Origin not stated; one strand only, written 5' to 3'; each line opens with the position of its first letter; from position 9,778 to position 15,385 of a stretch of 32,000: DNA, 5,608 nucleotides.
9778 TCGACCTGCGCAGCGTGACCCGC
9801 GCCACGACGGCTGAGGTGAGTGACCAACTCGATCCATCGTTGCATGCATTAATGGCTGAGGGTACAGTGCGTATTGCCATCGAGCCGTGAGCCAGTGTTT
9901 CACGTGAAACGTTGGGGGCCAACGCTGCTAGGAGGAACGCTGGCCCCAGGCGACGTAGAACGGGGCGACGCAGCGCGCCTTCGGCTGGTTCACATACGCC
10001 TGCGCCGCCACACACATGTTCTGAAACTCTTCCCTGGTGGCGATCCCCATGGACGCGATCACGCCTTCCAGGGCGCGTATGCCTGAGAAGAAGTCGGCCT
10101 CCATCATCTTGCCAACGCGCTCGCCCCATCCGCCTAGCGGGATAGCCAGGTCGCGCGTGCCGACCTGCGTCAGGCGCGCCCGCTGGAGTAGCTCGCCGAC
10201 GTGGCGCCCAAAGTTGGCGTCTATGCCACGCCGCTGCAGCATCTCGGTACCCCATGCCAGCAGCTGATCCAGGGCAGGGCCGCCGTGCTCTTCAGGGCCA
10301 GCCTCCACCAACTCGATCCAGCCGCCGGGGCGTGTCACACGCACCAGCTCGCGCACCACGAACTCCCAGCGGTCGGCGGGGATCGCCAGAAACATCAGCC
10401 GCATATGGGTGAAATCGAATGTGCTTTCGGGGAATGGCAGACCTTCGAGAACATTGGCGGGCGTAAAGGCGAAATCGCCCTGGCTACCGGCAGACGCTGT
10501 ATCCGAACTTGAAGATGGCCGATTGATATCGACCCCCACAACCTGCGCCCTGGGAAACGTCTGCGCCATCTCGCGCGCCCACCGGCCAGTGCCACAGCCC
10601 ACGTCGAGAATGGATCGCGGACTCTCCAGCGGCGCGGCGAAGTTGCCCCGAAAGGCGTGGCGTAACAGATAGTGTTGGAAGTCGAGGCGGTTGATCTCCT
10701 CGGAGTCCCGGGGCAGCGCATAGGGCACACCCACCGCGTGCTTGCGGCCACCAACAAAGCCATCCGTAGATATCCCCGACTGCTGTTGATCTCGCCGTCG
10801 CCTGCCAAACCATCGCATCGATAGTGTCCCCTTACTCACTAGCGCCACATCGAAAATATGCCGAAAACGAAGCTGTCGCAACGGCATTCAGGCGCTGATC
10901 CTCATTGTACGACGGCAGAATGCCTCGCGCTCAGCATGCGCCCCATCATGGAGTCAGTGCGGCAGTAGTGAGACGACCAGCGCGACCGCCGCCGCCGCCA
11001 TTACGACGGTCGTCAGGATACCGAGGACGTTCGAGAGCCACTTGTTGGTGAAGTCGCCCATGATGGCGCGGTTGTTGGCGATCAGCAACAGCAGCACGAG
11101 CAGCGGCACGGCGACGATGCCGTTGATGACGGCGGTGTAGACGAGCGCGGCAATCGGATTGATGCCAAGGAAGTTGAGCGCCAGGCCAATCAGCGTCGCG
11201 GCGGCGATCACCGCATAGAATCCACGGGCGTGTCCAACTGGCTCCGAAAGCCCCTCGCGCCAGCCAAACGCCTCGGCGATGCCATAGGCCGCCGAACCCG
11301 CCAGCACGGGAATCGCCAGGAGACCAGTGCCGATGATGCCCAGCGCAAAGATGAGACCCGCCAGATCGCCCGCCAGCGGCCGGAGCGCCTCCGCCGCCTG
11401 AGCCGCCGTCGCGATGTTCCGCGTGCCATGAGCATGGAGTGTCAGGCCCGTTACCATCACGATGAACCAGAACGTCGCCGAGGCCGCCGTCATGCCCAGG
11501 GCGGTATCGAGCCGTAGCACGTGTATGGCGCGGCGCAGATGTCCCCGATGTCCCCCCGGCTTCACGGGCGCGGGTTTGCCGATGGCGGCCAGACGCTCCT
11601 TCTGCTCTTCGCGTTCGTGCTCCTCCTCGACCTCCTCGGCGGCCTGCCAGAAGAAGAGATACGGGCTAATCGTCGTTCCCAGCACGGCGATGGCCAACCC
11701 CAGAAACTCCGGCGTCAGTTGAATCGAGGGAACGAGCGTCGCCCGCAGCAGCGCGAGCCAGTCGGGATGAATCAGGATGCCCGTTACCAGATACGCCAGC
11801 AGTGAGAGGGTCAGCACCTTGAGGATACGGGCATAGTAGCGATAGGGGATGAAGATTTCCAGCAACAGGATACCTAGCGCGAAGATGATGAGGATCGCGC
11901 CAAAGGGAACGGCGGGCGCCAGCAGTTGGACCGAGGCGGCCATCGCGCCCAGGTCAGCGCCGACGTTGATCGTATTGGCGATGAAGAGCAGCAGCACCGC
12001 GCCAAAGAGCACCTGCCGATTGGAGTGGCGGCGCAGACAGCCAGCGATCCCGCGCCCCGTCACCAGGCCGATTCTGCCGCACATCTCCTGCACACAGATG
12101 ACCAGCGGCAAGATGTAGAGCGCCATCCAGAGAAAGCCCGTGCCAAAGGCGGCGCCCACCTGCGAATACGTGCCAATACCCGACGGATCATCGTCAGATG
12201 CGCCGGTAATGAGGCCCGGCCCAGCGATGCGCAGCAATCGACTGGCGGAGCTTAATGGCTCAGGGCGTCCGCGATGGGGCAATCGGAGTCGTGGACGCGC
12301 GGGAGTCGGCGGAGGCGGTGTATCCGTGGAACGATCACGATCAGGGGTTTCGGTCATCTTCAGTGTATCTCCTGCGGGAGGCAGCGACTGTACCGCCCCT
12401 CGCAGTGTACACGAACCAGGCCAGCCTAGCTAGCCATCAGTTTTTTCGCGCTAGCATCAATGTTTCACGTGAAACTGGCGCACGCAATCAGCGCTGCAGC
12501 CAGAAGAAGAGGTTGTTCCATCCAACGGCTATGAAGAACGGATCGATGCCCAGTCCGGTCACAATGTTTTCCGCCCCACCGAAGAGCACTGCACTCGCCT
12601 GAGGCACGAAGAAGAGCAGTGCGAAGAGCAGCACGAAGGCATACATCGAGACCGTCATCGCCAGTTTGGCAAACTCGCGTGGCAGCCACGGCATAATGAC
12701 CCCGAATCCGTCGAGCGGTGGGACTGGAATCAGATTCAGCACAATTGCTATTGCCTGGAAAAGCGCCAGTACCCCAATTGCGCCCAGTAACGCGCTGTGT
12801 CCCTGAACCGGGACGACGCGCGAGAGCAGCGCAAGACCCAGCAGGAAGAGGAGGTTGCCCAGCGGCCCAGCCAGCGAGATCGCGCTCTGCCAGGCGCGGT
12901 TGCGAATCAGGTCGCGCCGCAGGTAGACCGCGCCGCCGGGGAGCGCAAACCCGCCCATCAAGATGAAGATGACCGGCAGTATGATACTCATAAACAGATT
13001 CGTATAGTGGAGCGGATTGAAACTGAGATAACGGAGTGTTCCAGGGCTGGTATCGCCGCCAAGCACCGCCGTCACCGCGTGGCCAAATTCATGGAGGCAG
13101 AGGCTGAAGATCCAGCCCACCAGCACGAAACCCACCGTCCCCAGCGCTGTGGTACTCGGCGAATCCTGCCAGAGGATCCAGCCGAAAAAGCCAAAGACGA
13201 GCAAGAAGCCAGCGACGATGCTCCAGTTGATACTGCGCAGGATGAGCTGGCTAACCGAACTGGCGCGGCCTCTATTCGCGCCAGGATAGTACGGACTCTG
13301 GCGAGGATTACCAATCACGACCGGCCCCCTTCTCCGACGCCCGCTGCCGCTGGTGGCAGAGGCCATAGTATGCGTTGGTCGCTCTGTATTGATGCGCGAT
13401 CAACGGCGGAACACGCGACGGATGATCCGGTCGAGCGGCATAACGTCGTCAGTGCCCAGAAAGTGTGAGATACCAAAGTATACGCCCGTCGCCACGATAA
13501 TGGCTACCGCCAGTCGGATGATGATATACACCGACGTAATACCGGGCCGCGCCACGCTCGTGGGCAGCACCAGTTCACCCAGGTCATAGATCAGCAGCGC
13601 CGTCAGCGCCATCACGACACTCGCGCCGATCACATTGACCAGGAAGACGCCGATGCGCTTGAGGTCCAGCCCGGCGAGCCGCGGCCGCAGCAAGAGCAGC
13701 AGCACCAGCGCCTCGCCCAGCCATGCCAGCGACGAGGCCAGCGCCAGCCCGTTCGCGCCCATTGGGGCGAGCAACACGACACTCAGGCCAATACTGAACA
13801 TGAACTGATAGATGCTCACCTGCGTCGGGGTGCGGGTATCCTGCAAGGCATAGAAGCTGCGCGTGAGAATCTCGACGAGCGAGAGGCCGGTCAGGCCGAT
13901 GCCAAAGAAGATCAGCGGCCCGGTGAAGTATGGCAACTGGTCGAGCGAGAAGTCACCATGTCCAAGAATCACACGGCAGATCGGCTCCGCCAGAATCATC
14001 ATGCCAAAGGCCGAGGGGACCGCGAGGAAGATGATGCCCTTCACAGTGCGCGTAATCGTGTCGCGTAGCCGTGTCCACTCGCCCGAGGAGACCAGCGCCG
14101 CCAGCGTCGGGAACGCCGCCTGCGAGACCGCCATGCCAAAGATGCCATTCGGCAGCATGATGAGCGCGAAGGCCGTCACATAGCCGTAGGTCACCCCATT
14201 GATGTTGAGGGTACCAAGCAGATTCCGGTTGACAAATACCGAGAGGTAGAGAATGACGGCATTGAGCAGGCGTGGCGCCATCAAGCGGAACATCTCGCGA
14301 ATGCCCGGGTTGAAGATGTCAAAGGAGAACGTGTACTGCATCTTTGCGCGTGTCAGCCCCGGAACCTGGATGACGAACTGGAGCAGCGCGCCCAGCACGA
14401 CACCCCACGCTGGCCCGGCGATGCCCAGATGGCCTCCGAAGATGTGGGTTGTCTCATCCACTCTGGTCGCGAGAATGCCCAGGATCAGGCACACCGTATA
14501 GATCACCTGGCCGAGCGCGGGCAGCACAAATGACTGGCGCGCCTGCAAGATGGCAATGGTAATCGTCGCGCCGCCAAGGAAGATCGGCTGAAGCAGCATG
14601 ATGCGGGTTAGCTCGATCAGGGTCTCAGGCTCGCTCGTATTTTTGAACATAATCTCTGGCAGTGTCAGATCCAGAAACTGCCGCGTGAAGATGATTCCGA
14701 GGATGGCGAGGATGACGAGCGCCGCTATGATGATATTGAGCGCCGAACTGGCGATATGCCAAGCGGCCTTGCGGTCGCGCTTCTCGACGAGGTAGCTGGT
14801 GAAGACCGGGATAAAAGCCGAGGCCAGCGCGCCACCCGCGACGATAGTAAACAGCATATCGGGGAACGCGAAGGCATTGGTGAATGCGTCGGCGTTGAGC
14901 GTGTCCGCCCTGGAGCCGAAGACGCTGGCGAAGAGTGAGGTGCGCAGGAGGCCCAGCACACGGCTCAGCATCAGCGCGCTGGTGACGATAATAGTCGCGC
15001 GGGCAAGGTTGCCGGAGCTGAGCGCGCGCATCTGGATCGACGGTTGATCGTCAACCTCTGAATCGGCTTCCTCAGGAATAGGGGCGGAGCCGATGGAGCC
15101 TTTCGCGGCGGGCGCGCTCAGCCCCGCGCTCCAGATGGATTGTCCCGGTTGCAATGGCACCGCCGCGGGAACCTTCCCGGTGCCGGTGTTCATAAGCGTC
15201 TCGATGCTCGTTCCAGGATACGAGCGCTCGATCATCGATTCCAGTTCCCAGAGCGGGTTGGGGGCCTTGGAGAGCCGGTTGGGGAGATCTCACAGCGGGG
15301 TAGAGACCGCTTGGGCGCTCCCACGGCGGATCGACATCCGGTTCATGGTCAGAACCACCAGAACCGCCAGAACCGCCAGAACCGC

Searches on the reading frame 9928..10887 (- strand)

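Call 7: search_protein_families(library=pfam, proteins=[window:9928-10887:-])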
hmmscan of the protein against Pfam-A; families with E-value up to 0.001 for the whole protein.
window:9928-10887:- (319 aa): 9 families
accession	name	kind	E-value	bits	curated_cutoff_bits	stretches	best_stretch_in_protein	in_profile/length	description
PF13649.12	Methyltransf_25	-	6.6e-18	65.6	27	1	93-189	1-97/97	Methyltransferase domain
PF08241.18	Methyltransf_11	-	4.6e-16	59.7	21.2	1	94-191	1-93/95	Methyltransferase domain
PF13489.12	Methyltransf_23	-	3.6e-14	53.3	27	1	83-218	16-138/164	Methyltransferase domain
PF08242.18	Methyltransf_12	-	2e-11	44.9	30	1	94-191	1-98/98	Methyltransferase domain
PF13847.12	Methyltransf_31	-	7.4e-09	35.9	27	1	92-191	6-107/145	Methyltransferase domain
PF01209.24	Ubie_methyltran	-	8.2e-08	32.3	20.1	1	73-196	33-154/233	ubiE/COQ5 methyltransferase family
PF02390.23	Methyltransf_4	-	1.3e-05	25.2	24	1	92-127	4-39/173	Putative methyltransferase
PF05175.20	MTS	-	0.00018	21.7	23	1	90-148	32-92/170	Methyltransferase small domain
PF01728.25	FtsJ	-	0.00033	21.1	24.1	1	90-125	22-60/181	FtsJ-like methyltransferase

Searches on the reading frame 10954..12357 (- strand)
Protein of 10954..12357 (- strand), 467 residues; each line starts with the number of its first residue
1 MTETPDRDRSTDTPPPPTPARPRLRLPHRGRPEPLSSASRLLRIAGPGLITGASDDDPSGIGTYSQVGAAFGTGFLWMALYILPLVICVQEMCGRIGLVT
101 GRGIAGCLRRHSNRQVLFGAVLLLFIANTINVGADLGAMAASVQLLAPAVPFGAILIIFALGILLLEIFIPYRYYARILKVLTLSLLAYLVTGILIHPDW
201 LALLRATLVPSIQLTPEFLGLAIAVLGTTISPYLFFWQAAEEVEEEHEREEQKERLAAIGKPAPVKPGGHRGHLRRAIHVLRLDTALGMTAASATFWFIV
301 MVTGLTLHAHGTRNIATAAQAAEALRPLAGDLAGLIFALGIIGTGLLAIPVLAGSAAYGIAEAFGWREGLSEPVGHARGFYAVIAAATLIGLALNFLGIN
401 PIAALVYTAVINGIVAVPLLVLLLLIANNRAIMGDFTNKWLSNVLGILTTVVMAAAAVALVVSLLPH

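Call 7: search_protein_families(library=pfam, proteins=[window:10954-12357:-])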
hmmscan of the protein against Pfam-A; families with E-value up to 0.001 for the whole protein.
window:10954-12357:- (467 aa): 1 family
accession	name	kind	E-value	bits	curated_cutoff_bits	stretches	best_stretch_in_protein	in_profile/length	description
PF01566.24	Nramp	-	6.1e-76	256.2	29.8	1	62-439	2-356/357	Natural resistance-associated macrophage protein-like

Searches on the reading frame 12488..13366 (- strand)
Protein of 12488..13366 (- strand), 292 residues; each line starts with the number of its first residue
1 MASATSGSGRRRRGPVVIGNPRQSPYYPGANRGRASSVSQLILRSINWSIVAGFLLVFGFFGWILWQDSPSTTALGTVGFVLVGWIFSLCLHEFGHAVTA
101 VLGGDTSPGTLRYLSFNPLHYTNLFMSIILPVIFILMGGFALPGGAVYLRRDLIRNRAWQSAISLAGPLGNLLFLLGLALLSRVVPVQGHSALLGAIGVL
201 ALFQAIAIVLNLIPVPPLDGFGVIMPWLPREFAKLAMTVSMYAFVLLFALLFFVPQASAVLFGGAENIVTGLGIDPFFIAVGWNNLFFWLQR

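Call 8: search_protein_families(library=pfam, proteins=[window:12488-13366:-])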
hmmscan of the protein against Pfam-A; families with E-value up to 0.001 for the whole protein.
window:12488-13366:- (292 aa): 1 family
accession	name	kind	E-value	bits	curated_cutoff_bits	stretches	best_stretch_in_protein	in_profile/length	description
PF02163.28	Peptidase_M50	-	1.5e-05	24.9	27.2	0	82-182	3-100/221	Peptidase family M50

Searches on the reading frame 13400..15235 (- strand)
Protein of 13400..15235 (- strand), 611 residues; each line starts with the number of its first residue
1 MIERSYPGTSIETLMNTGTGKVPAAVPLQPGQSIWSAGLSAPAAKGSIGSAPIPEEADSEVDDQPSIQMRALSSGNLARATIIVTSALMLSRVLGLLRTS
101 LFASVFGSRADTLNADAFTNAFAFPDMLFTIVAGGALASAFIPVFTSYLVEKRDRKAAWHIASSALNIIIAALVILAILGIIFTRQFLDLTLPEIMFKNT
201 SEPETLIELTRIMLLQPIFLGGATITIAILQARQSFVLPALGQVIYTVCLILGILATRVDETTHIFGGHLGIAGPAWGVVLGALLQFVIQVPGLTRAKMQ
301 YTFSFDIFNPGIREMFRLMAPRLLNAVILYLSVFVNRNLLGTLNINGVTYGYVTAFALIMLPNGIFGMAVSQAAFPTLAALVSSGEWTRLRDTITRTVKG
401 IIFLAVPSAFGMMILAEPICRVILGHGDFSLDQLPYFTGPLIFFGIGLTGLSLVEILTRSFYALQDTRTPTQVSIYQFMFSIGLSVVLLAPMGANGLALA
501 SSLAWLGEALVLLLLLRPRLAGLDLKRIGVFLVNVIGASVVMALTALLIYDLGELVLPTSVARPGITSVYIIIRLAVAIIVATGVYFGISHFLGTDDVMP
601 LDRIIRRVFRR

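Call 8: search_protein_families(library=pfam, proteins=[window:13400-15235:-])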
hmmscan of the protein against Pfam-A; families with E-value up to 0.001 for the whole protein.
window:13400-15235:- (611 aa): 3 families
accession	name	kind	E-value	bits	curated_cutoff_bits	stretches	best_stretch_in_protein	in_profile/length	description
PF03023.19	MurJ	-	2e-80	271.1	27.4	1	103-549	2-432/451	Lipid II flippase MurJ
PF13440.11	Polysacc_synt_3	-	1e-09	38.5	23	1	276-426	139-286/293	Polysaccharide biosynthesis protein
PF01943.22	Polysacc_synt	-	5.2e-05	23.3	28.2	1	167-380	76-272/274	Polysaccharide biosynthesis protein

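Call 10: find_encoding_contigs(protein=window:13400-15235:-, flank=10000, max_places=6)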
Protein window:13400-15235:- (611 aa): no gene with exactly this product is on record in the collection.

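Call 14: find_related_loci(query=window:13400-15235:-, collection=genome_contigs, flank=10000)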
Query window:13400-15235:- (611 aa) in genome_contigs; peptide patterns used: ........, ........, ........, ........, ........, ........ (x = any residue, [..] = any of these).
53 stretches matched a pattern; 7 encode a relative of the query (tblastn E <= 1e-3); 7 distinct loci.
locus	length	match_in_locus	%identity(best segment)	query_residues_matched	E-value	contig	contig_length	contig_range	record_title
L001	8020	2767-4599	96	1-611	0e+0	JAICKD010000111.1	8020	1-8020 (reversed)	MAG: Ktedonobacterales bacterium isolate GZL_HY_2_bin.35 k141_4686827_length_8020_cov_18.3957, whole genome shotgun sequ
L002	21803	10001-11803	93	1-602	0e+0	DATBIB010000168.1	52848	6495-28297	MAG TPA_asm: Ktedonobacterales bacterium isolate SMAG_U3883 k141_2968247, whole genome shotgun sequence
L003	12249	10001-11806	92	1-602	0e+0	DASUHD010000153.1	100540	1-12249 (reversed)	MAG TPA_asm: Ktedonobacterales bacterium isolate SMAG_U1423 k141_1363580, whole genome shotgun sequence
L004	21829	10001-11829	96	1-610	0e+0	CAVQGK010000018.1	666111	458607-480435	MAG: uncultured Chloroflexia bacterium isolate MFD05502.bin.2.92 genome assembly, contig: contig_66840, whole genome sho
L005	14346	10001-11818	86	1-602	0e+0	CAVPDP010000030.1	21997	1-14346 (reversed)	MAG: uncultured Chloroflexia bacterium isolate MFD00031.bin.2.123 genome assembly, contig: contig_88203, whole genome sh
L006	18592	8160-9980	86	1-602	0e+0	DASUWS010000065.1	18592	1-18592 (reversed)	MAG TPA_asm: Ktedonobacterales bacterium isolate SMAG_U1849 k141_1380800, whole genome shotgun sequence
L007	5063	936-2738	84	1-602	0e+0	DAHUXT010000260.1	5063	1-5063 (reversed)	MAG TPA_asm: Ktedonobacteria bacterium isolate clean1966 NODE_260_length_5063_cov_1.909346, whole genome shotgun sequenc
